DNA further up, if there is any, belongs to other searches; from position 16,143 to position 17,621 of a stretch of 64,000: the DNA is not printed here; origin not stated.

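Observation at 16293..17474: Orphan DUF3095-like protein with a class III nucleotidyl-cyclase-like catalytic core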

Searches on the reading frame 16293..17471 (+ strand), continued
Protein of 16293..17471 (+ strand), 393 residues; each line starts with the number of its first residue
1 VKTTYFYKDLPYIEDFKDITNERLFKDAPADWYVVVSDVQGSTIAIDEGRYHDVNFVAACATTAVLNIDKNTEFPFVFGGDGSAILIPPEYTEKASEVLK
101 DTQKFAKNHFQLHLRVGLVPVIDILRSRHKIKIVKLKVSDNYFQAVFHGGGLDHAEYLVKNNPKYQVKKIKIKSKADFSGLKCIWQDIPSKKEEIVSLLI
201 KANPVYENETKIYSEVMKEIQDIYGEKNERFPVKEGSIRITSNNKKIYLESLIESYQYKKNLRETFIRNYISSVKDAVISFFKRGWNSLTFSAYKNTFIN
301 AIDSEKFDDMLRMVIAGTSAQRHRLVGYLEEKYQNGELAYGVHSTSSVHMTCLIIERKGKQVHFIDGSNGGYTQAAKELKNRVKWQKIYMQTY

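Call 23: find_encoding_contigs(protein=P0114, flank=6000, max_places=2)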
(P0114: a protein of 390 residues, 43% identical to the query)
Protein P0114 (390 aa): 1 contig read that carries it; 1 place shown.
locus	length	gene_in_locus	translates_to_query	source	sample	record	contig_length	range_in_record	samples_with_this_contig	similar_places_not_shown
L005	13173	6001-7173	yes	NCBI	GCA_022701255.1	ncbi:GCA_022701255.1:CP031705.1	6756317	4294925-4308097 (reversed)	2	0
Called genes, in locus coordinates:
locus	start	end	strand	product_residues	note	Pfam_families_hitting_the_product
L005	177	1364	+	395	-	PF08323:Glyco_transf_5, PF13439:Glyco_transf_4, PF13579:Glyco_trans_4_4, PF20706:GT4-conflict, PF00534:Glycos_transf_1, PF13692:Glyco_trans_1_4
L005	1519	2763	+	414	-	PF13347:MFS_2, PF00083:Sugar_tr, PF07690:MFS_1, PF12832:MFS_1_like, PF06779:MFS_4 (faint), PF05977:MFS_3 (weak), PF07690:MFS_1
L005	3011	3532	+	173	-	PF01967:MoaC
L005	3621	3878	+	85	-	PF13239:2TM (weak)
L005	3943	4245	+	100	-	PF11378:DUF3181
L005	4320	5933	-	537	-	PF03023:MurJ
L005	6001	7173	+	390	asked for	PF11294:DUF3095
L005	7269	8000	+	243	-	PF17746:SfsA_N, PF03749:SfsA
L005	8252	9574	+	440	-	PF00330:Aconitase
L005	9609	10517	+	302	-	-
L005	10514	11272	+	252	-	-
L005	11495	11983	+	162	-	PF01712:dNK (faint), PF02224:Cytidylate_kin (faint), PF13238:AAA_18, PF13671:AAA_33, PF01202:SKI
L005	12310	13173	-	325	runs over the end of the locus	PF00294:PfkB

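Call 24: find_encoding_contigs(protein=P0019, flank=6000, max_places=2)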
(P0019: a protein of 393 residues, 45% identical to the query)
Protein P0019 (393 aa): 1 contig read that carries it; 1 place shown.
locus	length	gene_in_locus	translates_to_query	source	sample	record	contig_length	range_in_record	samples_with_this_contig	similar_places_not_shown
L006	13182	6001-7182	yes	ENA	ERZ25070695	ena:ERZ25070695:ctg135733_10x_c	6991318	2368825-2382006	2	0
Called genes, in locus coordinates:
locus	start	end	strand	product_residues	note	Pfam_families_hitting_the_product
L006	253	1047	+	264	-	PF04542:Sigma70_r2, PF04539:Sigma70_r3 (weak), PF08281:Sigma70_r4_2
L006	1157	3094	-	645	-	-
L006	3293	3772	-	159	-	PF12802:MarR_2, PF01047:MarR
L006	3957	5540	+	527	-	PF00342:PGI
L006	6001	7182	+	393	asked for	PF11294:DUF3095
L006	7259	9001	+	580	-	PF00664:ABC_membrane, PF00005:ABC_tran, PF02463:SMC_N (faint)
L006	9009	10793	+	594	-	PF00664:ABC_membrane, PF00005:ABC_tran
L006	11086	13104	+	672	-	PF12831:FAD_oxidored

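Call 26: search_solved_structures(query=A1, max_evalue=10, show_alignments=5)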
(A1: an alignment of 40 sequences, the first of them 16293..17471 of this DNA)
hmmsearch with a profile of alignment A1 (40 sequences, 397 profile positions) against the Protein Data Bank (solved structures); distinct sequences matched with E-value up to 10: 1.
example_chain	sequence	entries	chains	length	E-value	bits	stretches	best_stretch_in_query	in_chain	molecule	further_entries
4yii_A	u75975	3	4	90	0.51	12.7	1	304-346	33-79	Anaphase-promoting complex subunit 2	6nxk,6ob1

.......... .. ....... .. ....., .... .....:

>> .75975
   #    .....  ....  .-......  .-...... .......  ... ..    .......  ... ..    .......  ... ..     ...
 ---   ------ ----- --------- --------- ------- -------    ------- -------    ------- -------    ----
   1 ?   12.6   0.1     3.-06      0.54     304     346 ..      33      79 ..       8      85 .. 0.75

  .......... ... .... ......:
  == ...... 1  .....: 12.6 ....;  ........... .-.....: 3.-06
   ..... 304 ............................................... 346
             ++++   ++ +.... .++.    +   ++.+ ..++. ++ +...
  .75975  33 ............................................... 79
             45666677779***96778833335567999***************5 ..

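Call 39: fold_search(model_id=the predicted structure, library=pdb)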
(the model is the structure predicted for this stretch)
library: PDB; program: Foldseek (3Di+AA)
matches with E <= 10: 914; with E <= 0.001: 18
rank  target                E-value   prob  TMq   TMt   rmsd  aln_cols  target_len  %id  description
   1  8cnh                  2.1e-05  1.00  0.39  0.35  13.1       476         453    8  Crystal structure of human soluble adenylyl cyclase (sAC) in complex with inhibitor TDI-10512 (released 2023-04-26)
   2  7ovd                  3.3e-05  1.00  0.38  0.34  12.5       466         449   10  Human soluble adenylyl cyclase in complex with the inhibitor TDI10229 (released 2021-10-06)
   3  8coj                  4.9e-05  1.00  0.38  0.33  13.3       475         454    9  Crystal structure of human soluble adenylyl cyclase catalytic domain in complex with the inhibitor TDI-10228 (released 2023-04-26)
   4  8bv5_A                5.1e-05  1.00  0.42  0.39   9.9       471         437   10  Focus refinement of soluble domain of Adenylyl cyclase 8 bound to stimulatory G protein, Forskolin, ATPalphaS, and Ca2 (released 2024-01-17)
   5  4clp                  6.4e-05  1.00  0.34  0.30  17.6       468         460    8  Crystal structure of human soluble Adenylyl Cyclase complex with adenosine-3',5'-cyclic-monophosphate (released 2014-03-05)
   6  8cot                  6.8e-05  0.99  0.32  0.29  17.6       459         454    8  Complex of human soluble adenylyl cyclase 10 catalytic core with inhibitor TDI-10962 (released 2023-04-26)
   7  8co7                  1.2e-04  1.00  0.37  0.33  12.9       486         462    8  Crystal structure of human soluble adenylyl cyclase (sAC) in complex with inhibitor TDI-09066 (released 2024-01-03)
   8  4clf                  1.2e-04  0.99  0.34  0.29  16.7       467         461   10  Crystal structure of human soluble Adenylyl Cyclase (Apo form) (released 2014-03-05)
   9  8il7                  1.3e-04  1.00  0.40  0.35  12.2       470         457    8  Structure of human soluble Adenylyl Cyclase in complex with lactate (released 2023-07-26)
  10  4clt                  1.5e-04  0.99  0.34  0.30  16.1       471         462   10  Crystal structure of human soluble Adenylyl Cyclase with adenosine-3', 5'-cyclic-monophosphate and pyrophosphate (released 2014-03-05)
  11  6r4p_A                1.7e-04  1.00  0.41  0.35  11.4       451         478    9  Structure of a soluble domain of adenylyl cyclase bound to an activated stimulatory G protein (released 2019-05-08)
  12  5iv4                  1.9e-04  1.00  0.38  0.33  13.2       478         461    8  Crystal structure of the human soluble adenylyl cyclase in complex with the allosteric inhibitor LRE1 (released 2016-08-17)
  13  4usu                  2.0e-04  1.00  0.36  0.31  12.6       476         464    8  Crystal structure of human soluble Adenylyl Cyclase in complex with alpha,beta-methyleneadenosine-5'-triphosphate (released 2014-07-30)
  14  7pdf_A                3.0e-04  1.00  0.41  0.37  10.8       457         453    8  focus refinement of soluble domain of adenylyl cyclase 9 in complex with Gs protein alpha subunit and MANT-GTP (released 2022-01-26)
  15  5d0r                  3.5e-04  0.99  0.35  0.31  15.8       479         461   10  Crystal structure of human soluble Adenylyl Cyclase with the inhibitor bithionol (released 2016-03-16)
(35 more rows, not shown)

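Call 50: search_protein_families(library=padloc, proteins=[window:16293-17471:+], max_evalue=1)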
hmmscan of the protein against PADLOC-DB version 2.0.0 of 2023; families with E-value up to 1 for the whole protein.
window:16293-17471:+ (393 aa): 0 families

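Call 51: search_protein_representatives(alignment_id=A1)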
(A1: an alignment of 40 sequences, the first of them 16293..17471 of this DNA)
Query: 40 sequences, 397 profile positions. Proteins with E-value up to 0.001 (for the whole library): 2522; up to 1e-10: 1972; up to 1e-30: 1087. The best 150 are listed.
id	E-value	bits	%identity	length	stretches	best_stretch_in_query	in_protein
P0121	3.6e-159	546.7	-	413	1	1-394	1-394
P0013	1.5e-153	528.1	-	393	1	1-396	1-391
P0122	3.3e-149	513.9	-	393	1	4-390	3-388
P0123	3.3e-145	500.7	-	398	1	1-391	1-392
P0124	2.9e-140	484.4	-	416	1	4-390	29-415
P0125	6.9e-137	473.3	-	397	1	1-392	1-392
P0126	1.2e-136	472.5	-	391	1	3-390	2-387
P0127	1.0e-135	469.4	-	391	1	3-390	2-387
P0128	4.0e-135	467.5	-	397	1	1-390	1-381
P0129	3.4e-134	464.4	-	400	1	3-392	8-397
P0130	1.6e-133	462.2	-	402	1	4-391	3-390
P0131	5.9e-133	460.3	-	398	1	4-392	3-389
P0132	2.1e-132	458.5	-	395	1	1-391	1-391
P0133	4.0e-132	457.6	-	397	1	1-391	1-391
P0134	5.0e-131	454.0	-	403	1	2-392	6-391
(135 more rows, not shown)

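Call 56: find_related_loci(query=A1, collection=genome_contigs, flank=5000)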
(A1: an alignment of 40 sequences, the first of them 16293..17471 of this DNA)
Query A1 (393 aa) in genome_contigs; peptide patterns used: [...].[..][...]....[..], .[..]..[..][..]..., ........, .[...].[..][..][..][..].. (x = any residue, [..] = any of these).
599 stretches matched a pattern (row limit reached: there are more); 575 encode a relative of the query (tblastn E <= 1e-3); the best 80 are kept; 80 distinct loci.
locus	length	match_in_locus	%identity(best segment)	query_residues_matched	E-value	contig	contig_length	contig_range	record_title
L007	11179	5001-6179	74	1-392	0e+0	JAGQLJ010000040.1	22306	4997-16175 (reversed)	MAG: Candidatus Dojkabacteria bacterium isolate HKST-UBA13 2012-05-30_1_(paired)_contig_190190, whole genome shotgun seq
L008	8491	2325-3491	43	1-384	8e-107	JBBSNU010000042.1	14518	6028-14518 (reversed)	MAG: Chroococcales cyanobacterium isolate LS6_sbin.12 LS6_sbin.12_K_748326_L_14518_cov_61.7737, whole genome shotgun seq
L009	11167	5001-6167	43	1-384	3e-103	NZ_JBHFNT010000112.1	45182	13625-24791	Floridaenema evergladense BLCC-F167 bin1.fa-112, whole genome shotgun sequence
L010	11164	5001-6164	43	1-384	4e-103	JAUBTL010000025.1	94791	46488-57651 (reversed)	Microcoleus sp. D2_18a_B4 NODE_30_length_94791_cov_67.183141, whole genome shotgun sequence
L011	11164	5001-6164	43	1-383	2e-102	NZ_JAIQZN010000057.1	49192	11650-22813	Argonema antarcticum A004/B2 NODE_87_length_49192_cov_13.958098, whole genome shotgun sequence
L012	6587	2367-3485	42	6-383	1e-98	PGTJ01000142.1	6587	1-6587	MAG: Phototrophicales bacterium isolate CP2_20G k99_124212, whole genome shotgun sequence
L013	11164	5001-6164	41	1-384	9e-98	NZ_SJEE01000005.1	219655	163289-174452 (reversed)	Pseudanabaena sp. UWO311 PseudUWO311_5, whole genome shotgun sequence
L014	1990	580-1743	41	1-384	2e-103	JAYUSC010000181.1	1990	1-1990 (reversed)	MAG: Pseudanabaena sp. isolate GL117_DN_concoct_61 GL117_DN_concoct_61_180, whole genome shotgun sequence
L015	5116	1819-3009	40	1-393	1e-97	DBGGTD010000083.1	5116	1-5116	MAG TPA_asm: Elainellaceae cyanobacterium isolate cl_S1C548_1 S1Ck119_4886, whole genome shotgun sequence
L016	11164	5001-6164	43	1-384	7e-97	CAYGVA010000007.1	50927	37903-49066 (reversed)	MAG TPA_asm: uncultured Leptolyngbya sp. isolate ERP117304_co3_78 genome assembly, contig: NODE_985_length_50927_cov_85.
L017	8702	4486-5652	43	1-384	7e-97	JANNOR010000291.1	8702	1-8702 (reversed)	MAG: Cyanobacteria bacterium SOY_34_metabat_3 SOY_34_k141_1763639, whole genome shotgun sequence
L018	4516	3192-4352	42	1-382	1e-96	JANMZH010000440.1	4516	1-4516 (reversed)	MAG: Microcoleus sp. OTE_8_concoct_300 OTE_8_k141_4949904, whole genome shotgun sequence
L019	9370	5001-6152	42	6-384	2e-95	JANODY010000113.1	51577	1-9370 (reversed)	MAG: Cyanobacteria bacterium SOY_65_metabat_81 SOY_65_k141_245404, whole genome shotgun sequence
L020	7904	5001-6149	40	6-384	7e-95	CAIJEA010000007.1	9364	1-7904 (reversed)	MAG: uncultured cyanobacterium isolate I3-5_bin-680 genome assembly, contig: bin-680:007/754, whole genome shotgun seque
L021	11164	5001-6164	41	1-384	1e-94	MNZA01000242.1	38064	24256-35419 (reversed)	MAG: Oscillatoriales cyanobacterium CG2_30_44_21 cg2_3.0_scaffold_502_c, whole genome shotgun sequence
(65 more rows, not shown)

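Call 79: search_solved_structures(query=A3, max_evalue=10, show_alignments=3)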
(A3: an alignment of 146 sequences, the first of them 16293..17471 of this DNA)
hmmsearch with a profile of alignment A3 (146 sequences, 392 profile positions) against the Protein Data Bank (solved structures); distinct sequences matched with E-value up to 10: 3.
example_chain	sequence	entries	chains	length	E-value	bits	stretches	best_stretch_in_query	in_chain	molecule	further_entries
8pv4_CR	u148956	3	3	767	0.16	14.2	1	207-288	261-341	Protein SDA1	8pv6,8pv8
6imm_R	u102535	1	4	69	1.5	11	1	300-329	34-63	Assembly protein E3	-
6unc_A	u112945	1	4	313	2.5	10.3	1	21-47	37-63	Metallophos domain-containing protein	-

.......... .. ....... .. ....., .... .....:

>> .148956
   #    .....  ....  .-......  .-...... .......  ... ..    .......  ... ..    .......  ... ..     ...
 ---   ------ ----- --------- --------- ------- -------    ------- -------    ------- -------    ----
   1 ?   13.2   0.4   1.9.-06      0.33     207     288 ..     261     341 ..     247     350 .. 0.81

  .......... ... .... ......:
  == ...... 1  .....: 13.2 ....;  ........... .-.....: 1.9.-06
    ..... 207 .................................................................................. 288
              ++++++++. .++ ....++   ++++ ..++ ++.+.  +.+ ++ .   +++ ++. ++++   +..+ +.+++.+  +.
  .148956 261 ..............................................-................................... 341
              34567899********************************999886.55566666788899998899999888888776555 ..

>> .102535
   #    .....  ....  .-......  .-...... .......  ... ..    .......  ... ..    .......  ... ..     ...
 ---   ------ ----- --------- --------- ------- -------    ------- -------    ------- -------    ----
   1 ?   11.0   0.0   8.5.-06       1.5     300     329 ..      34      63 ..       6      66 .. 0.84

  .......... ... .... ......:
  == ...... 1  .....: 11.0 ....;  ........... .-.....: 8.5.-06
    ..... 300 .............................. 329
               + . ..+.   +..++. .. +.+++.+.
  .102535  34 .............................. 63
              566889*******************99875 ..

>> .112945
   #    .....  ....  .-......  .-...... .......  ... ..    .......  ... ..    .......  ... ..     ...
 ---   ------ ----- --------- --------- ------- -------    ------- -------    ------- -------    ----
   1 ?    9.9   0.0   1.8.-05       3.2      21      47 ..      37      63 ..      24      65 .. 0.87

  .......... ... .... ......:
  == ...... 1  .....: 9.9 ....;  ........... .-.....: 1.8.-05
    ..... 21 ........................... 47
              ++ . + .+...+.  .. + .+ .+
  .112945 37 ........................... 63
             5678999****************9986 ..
